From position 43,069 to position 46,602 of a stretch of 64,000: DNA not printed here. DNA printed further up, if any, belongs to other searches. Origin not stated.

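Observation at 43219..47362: Stand-alone C*-A-T-TE NRPS with a Cys-nucleophile thioesterase lacking the usual His, coupled to an EamA exporter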

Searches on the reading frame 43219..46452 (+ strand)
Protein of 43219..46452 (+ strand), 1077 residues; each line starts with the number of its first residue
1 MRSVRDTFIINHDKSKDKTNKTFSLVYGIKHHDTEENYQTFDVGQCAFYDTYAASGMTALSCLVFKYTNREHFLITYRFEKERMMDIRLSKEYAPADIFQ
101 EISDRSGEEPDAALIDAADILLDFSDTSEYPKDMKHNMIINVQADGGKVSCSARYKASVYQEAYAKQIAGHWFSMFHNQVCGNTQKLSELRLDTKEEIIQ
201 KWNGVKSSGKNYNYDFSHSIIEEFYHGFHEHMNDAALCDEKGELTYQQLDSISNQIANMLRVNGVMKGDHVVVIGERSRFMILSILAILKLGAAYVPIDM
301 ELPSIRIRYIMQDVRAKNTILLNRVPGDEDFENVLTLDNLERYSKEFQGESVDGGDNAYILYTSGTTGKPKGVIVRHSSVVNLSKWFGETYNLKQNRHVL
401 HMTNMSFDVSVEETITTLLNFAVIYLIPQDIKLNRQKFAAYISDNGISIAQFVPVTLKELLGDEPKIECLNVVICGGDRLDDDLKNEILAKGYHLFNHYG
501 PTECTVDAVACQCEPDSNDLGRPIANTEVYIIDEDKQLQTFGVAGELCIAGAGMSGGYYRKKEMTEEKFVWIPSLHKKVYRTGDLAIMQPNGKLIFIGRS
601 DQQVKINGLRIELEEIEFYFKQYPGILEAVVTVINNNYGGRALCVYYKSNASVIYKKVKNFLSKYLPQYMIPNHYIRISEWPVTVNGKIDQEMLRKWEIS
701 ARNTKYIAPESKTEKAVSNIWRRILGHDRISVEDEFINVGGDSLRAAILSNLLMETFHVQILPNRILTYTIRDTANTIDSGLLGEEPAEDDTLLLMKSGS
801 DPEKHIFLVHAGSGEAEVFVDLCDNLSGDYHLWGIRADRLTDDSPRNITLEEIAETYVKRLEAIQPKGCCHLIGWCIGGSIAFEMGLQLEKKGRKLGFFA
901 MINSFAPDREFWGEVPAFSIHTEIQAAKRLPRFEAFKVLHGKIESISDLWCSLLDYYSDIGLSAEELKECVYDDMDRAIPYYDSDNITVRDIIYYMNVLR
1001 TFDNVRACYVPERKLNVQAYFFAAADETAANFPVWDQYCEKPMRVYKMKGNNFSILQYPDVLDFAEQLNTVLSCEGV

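Call 7: search_protein_families(library=pfam, proteins=[window:43219-46452:+], max_evalue=0.01)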
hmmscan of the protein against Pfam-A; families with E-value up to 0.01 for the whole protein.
window:43219-46452:+ (1077 aa): 4 families
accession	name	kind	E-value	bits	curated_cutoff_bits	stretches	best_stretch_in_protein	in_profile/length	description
PF00501.34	AMP-binding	-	1.8e-69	234.8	29.9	1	229-559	6-384/384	AMP-binding enzyme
PF00975.26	Thioesterase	-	8.5e-19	69.1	26.4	1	805-1064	2-221/226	Thioesterase domain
PF00550.31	PP-binding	-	5.5e-07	30.2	20.8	1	716-769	2-57/67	Phosphopantetheine attachment site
PF13193.12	AMP-binding_C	-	0.0032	18.8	24.5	1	615-688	1-76/76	AMP-binding enzyme C-terminal domain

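Call 8: search_protein_families(library=ncbifam, proteins=[window:43219-46452:+], max_evalue=0.01)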
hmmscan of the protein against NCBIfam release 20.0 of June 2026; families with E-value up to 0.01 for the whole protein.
window:43219-46452:+ (1077 aa): 106 families (the best 25 are shown)
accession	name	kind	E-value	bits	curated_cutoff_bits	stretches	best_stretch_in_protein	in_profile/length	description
NF047350.1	aureusi_NRPS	equivalog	1e-119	400.7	2500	1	152-775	1370-1987/2373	aureusimine non-ribosomal peptide synthetase AusA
NF004282.0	PRK05691.1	subfamily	3e-107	358.8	4090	1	145-751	1061-1677/4334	non-ribosomal peptide synthase/polyketide synthase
TIGR01733.1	AA-adenyl-dom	subfamily_domain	4.6e-106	355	317.4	1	245-631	1-409/409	amino acid adenylation domain-containing protein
NF041803.1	NRPS_SolG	exception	2.8e-95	319.9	2200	1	186-753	534-1130/1163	solanimycin non-ribosomal peptide synthetase SolG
NF007605.2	PRK10252.1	equivalog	2e-92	310.5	2400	1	233-928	469-1190/1292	enterobactin non-ribosomal peptide synthetase EntF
NF003417.0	PRK04813.1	subfamily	7.9e-82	275.4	476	1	219-695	4-500/505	D-alanine--poly(phosphoribitol) ligase subunit DltA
TIGR01734.1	D-ala-DACP-lig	equivalog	1.2e-75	255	559.85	1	221-695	3-499/504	D-alanine--poly(phosphoribitol) ligase subunit DltA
NF038078.1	NRPS_MxcG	equivalog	1.3e-75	254.6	2300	1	218-753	456-1015/1442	myxochelin non-ribosomal peptide synthetase MxcG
NF004837.0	PRK06187.1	subfamily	1.3e-63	215.1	476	2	340-696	155-520/531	long-chain-fatty-acid--CoA ligase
NF052269.1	Staph_lig_FadD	equivalog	3.5e-50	170.8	650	1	241-697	25-492/499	long-chain-fatty-acid--CoA ligase FadD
TIGR03098.1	ligase_PEP_1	hypoth_equivalog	1.1e-49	169.3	592.35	2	333-696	141-516/517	acyl-CoA ligase (AMP-forming), exosortase A system-associated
TIGR03443.1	alpha_am_amid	equivalog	2.2e-48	164.5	1030.1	4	577-647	677-747/1390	L-aminoadipate-semialdehyde dehydrogenase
TIGR01923.1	menE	equivalog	8.1e-47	160.1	330.15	1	245-692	1-440/442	o-succinylbenzoate--CoA ligase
NF002966.0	PRK03640.1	equivalog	3.7e-41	141.2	556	1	234-697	18-479/483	o-succinylbenzoate--CoA ligase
NF006572.0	PRK09088.1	equivalog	4.7e-39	134.4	696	1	243-700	28-489/491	acyl-CoA synthetase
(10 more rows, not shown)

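Call 11: find_homologous_proteins(query=window:43219-46449:+, max_evalue=1e-20)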
Query window:43219-46449:+ (1077 aa): 751 proteins with E <= 1e-20 among 8000 candidates; the best 120 are listed.
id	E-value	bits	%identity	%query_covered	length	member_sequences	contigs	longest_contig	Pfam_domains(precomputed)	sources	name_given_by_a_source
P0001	0.0e+0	2507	100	100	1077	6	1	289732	PF00550.32,PF00501.35,PF00975.27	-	-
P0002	0.0e+0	1623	65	100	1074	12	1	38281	PF00550.32,PF00501.35,PF00975.27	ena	-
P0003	0.0e+0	1345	55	100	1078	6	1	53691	PF00550.32,PF00501.35,PF00975.27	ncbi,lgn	-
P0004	0.0e+0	1266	53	100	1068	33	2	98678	PF00501.35,PF13193.13,PF00975.27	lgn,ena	-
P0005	0.0e+0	1165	49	100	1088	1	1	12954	PF00550.32,PF00501.35,PF00975.27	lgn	-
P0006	0.0e+0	1151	48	100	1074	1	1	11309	PF00550.32,PF00501.35,PF00975.27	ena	-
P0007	0.0e+0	1136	48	100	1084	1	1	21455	PF00550.32,PF00501.35,PF13193.13,PF00975.27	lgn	-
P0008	0.0e+0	1087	46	100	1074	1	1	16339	PF00550.32,PF00501.35,PF13193.13,PF00975.27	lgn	-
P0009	7.0e-292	989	45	100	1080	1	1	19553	PF00550.32,PF00501.35,PF13193.13,PF00975.27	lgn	-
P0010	1.9e-240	819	39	99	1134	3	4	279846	PF00668.26,PF00550.32,PF00501.35,PF13193.13,PF00975.27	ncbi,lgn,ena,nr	ncbi:MAG TPA: amino acid adenylation domain-containing protein [Epulopiscium sp.]|nr:amino acid aden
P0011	3.4e-223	762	39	92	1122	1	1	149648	PF00668.26,PF00550.32,PF00501.35,PF00975.27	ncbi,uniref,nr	ncbi:non-ribosomal peptide synthetase [Anaerosacchariphilus polymeriproducens]|uniref:Amino acid ade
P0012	5.4e-222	758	45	77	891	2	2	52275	PF00550.32,PF00501.35,PF00975.27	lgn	-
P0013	1.3e-215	737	41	79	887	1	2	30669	PF00550.32,PF00501.35,PF00975.27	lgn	-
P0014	5.7e-204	698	39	79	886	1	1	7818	PF00550.32,PF00501.35,PF00975.27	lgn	-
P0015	4.9e-199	682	30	87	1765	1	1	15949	PF00668.26,PF00550.32,PF00501.35,PF13193.13,PF00975.27,PF23297.2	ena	-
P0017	7.4e-175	602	35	90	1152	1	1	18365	PF00668.26,PF00550.32,PF00501.35,PF13193.13,PF00975.27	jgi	jgi:amino acid adenylation domain-containing protein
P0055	4.0e-137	477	35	78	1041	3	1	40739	PF00501.35,PF00975.27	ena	-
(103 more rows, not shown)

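Call 17: find_encoding_contigs(protein=P0002, flank=8000, max_places=2)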
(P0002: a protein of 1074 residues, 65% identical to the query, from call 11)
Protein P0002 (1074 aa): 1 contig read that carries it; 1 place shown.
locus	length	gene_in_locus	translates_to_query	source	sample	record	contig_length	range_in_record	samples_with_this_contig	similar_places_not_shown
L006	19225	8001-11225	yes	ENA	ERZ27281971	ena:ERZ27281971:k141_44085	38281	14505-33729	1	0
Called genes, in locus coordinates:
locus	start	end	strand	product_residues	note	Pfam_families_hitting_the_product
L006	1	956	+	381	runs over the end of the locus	PF09084:NMT1 (faint)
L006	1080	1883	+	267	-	PF00528:BPD_transp_1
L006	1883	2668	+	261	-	PF00528:BPD_transp_1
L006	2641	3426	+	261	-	PF00005:ABC_tran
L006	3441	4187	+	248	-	PF00005:ABC_tran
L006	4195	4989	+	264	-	PF01925:TauE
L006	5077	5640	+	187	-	PF03713:DUF305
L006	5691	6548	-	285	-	PF00165:HTH_AraC, PF12833:HTH_18, PF00165:HTH_AraC (weak)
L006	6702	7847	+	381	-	PF01208:URO-D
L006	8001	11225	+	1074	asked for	PF00501:AMP-binding, PF00550:PP-binding (weak), PF00975:Thioesterase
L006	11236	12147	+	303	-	PF00892:EamA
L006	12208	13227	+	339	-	PF02311:AraC_binding, PF07883:Cupin_2, PF00165:HTH_AraC, PF12833:HTH_18, PF00165:HTH_AraC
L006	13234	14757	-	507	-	PF13556:HTH_30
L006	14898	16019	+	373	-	PF01208:URO-D (weak)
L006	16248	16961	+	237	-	PF00072:Response_reg, PF04397:LytTR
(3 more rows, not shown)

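Call 18: find_encoding_contigs(protein=P0003, flank=8000, max_places=2)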
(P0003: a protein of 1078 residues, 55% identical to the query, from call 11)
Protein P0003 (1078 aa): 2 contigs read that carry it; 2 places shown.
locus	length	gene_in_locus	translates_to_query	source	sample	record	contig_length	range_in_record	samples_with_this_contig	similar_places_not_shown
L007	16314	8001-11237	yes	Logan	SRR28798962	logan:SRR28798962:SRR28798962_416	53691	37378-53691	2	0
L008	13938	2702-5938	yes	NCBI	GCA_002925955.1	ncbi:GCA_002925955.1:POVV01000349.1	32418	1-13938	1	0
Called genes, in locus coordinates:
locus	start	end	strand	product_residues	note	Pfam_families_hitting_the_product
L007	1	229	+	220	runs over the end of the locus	PF13189:Cytidylate_kin2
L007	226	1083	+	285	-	PF01063:Aminotran_4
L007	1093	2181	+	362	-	PF14336:GLUCM-like_C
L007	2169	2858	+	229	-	PF02682:CT_C_D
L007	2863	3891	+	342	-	PF02626:CT_A_B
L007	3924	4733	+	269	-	PF07286:D-Glu_cyclase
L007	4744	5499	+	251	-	PF03746:LamB_YcsF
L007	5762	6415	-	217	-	PF01569:PAP2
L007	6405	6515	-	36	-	-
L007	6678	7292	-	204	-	PF01381:HTH_3, PF12844:HTH_19, PF13443:HTH_26 (weak), PF13560:HTH_31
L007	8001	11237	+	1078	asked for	PF00501:AMP-binding, PF00550:PP-binding (weak), PF00975:Thioesterase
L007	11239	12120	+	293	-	PF00892:EamA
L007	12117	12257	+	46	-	-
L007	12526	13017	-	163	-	-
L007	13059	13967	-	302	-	PF12833:HTH_18, PF00165:HTH_AraC, PF14526:Cass2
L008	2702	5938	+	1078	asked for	PF00501:AMP-binding, PF00550:PP-binding (weak), PF00975:Thioesterase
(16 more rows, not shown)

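Call 19: find_encoding_contigs(protein=P0004, flank=8000, max_places=2)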
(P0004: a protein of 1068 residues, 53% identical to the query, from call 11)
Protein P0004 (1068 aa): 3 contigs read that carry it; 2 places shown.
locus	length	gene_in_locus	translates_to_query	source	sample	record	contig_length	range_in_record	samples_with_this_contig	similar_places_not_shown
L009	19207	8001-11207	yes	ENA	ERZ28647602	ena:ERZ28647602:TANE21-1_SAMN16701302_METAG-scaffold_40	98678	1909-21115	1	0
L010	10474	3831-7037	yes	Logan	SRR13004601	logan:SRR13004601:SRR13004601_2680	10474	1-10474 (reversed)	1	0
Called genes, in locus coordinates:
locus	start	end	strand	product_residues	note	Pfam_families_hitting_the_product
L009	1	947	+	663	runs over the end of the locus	PF06100:MCRA, PF13450:NAD_binding_8 (weak)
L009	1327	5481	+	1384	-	PF00270:DEAD, PF04851:ResIII, PF00271:Helicase_C, PF19306:WHD_Lhr, PF08494:DEAD_assoc, PF23235:WHD_3rd_Lhr, PF23234:WHD_4th_Lhr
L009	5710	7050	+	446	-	PF00860:Xan_ur_permease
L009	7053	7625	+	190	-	PF00156:Pribosyltran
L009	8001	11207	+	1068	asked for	PF00501:AMP-binding, PF13193:AMP-binding_C (faint), PF00975:Thioesterase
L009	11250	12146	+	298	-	PF00892:EamA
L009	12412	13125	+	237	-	PF00293:NUDIX, PF19368:WHD_AraR (weak), PF21906:WHD_NrtR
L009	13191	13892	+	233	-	PF04973:NMN_transporter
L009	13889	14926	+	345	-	PF01467:CTP_transf_like, PF13521:AAA_28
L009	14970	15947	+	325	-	PF04055:Radical_SAM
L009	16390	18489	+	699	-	PF08239:SH3_3, PF12733:Cadherin-like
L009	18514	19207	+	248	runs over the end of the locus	PF12733:Cadherin-like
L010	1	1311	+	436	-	?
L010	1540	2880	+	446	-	PF00860:Xan_ur_permease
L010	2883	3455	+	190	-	PF00156:Pribosyltran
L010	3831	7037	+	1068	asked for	PF00501:AMP-binding, PF13193:AMP-binding_C (faint), PF00975:Thioesterase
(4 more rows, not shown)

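Call 20: find_encoding_contigs(protein=P0010, flank=8000, max_places=1)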
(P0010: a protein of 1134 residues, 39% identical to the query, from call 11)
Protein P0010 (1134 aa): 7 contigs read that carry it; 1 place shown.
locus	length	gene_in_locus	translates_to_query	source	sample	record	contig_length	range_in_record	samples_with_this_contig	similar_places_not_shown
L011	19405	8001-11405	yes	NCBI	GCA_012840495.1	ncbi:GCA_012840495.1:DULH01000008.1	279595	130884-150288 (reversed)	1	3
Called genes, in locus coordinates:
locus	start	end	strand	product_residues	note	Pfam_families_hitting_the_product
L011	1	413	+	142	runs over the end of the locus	PF02915:Rubrerythrin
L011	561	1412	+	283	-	PF13517:FG-GAP_3 (faint)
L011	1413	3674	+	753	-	PF11369:DUF3160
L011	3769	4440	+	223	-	PF13349:DUF4097 (weak)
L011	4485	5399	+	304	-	PF13361:UvrD_C, PF13538:UvrD_C_2 (faint)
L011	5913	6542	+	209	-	PF00239:Resolvase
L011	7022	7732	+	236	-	PF22624:AASDHPPT_N, PF01648:ACPS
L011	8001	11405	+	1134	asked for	PF00668:Condensation, PF00501:AMP-binding, PF13193:AMP-binding_C, PF00550:PP-binding, PF00975:Thioesterase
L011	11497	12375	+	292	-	PF00892:EamA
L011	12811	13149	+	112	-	-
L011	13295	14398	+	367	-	PF14020:DUF4236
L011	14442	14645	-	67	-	PF00403:HMA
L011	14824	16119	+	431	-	PF07833:Cu_amine_oxidN1, PF14343:PrcB_C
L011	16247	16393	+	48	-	-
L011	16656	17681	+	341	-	PF02547:Queuosine_synth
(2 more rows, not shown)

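Call 21: find_encoding_contigs(protein=P0011, flank=8000, max_places=1)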
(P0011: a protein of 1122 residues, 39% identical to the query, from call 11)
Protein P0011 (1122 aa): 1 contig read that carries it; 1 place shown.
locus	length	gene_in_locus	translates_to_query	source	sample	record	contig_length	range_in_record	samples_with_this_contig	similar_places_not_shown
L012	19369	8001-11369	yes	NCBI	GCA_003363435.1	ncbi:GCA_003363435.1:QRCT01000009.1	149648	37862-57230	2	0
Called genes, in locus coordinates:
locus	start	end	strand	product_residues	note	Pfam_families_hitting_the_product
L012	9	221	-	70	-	PF00313:CSD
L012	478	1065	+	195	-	PF00440:TetR_N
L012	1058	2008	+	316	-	PF02424:ApbE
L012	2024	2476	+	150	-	PF04205:FMN_bind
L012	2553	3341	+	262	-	PF12838:Fer4_7 (faint)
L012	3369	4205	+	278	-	PF02517:Rce1-like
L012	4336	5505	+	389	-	PF01053:Cys_Met_Meta_PP, PF02347:GDC-P (weak)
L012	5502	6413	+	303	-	PF00291:PALP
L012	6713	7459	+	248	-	PF12801:Fer4_5, PF00037:Fer4 (faint), PF12838:Fer4_7 (faint), PF13484:Fer4_16 (faint), PF13746:Fer4_18, PF13187:Fer4_9, PF13237:Fer4_10, PF14697:Fer4_21 (weak), +1 more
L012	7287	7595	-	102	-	-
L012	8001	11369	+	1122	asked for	PF00668:Condensation, PF00501:AMP-binding, PF00550:PP-binding (weak), PF00975:Thioesterase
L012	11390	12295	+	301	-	PF00892:EamA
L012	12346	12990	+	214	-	PF00440:TetR_N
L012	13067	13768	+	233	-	PF00005:ABC_tran, PF13304:AAA_21 (faint)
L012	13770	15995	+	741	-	PF12704:MacB_PCD (faint), PF02687:FtsX (weak)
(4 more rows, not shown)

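Call 22: find_encoding_contigs(protein=P0012, flank=8000, max_places=1)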
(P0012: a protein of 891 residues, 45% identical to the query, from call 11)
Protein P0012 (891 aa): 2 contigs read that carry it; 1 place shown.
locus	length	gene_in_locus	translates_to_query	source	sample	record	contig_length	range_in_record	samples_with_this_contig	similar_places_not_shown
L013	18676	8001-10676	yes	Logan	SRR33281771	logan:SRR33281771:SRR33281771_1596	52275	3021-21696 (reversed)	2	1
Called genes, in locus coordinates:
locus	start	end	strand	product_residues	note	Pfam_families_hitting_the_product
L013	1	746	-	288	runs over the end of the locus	PF03609:EII-Sor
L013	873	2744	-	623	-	PF08279:HTH_11 (faint), PF05043:Mga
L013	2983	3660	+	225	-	-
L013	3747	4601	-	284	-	PF03180:Lipoprotein_9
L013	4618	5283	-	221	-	PF00528:BPD_transp_1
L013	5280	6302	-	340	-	PF00005:ABC_tran, PF13401:AAA_22 (faint), PF13304:AAA_21 (weak), PF09383:NIL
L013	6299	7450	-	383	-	PF01546:Peptidase_M20, PF07687:M20_dimer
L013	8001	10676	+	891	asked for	PF00501:AMP-binding, PF00550:PP-binding, PF00975:Thioesterase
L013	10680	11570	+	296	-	PF00892:EamA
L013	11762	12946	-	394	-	PF00155:Aminotran_1_2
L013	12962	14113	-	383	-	PF01053:Cys_Met_Meta_PP, PF00155:Aminotran_1_2 (weak)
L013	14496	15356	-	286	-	PF00877:NLPC_P60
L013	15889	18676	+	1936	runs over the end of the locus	?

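Call 23: find_encoding_contigs(protein=P0055, flank=8000, max_places=1)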
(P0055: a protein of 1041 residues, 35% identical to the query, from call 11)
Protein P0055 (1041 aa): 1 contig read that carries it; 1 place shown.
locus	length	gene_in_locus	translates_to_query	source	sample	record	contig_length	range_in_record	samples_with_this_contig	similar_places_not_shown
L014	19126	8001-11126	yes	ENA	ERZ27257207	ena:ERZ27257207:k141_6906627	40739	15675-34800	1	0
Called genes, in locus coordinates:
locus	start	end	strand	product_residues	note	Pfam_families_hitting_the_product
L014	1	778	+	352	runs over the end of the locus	PF04607:RelA_SpoT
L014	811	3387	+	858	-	PF01326:PPDK_N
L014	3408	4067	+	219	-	PF17746:SfsA_N, PF03749:SfsA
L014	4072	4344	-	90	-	PF06961:DUF1294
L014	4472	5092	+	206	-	PF04307:YdjM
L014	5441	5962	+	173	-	PF06941:NT5C (weak)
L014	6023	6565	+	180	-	PF00210:Ferritin (weak), PF02915:Rubrerythrin, PF21349:RUBY_RBDX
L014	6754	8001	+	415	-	PF01071:GARS_A, PF02655:ATP-grasp_3, PF02786:CPSase_L_D2, PF07478:Dala_Dala_lig_C (weak), PF13535:ATP-grasp_4, PF18603:LAL_C2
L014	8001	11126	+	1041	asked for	PF00501:AMP-binding, PF00975:Thioesterase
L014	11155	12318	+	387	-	PF07690:MFS_1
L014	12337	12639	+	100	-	PF07876:Dabb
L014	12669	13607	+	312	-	PF00389:2-Hacid_dh, PF02826:2-Hacid_dh_C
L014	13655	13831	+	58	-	-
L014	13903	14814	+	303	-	PF00892:EamA, PF06800:Sugar_transport (weak), PF00892:EamA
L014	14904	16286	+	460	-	PF00990:GGDEF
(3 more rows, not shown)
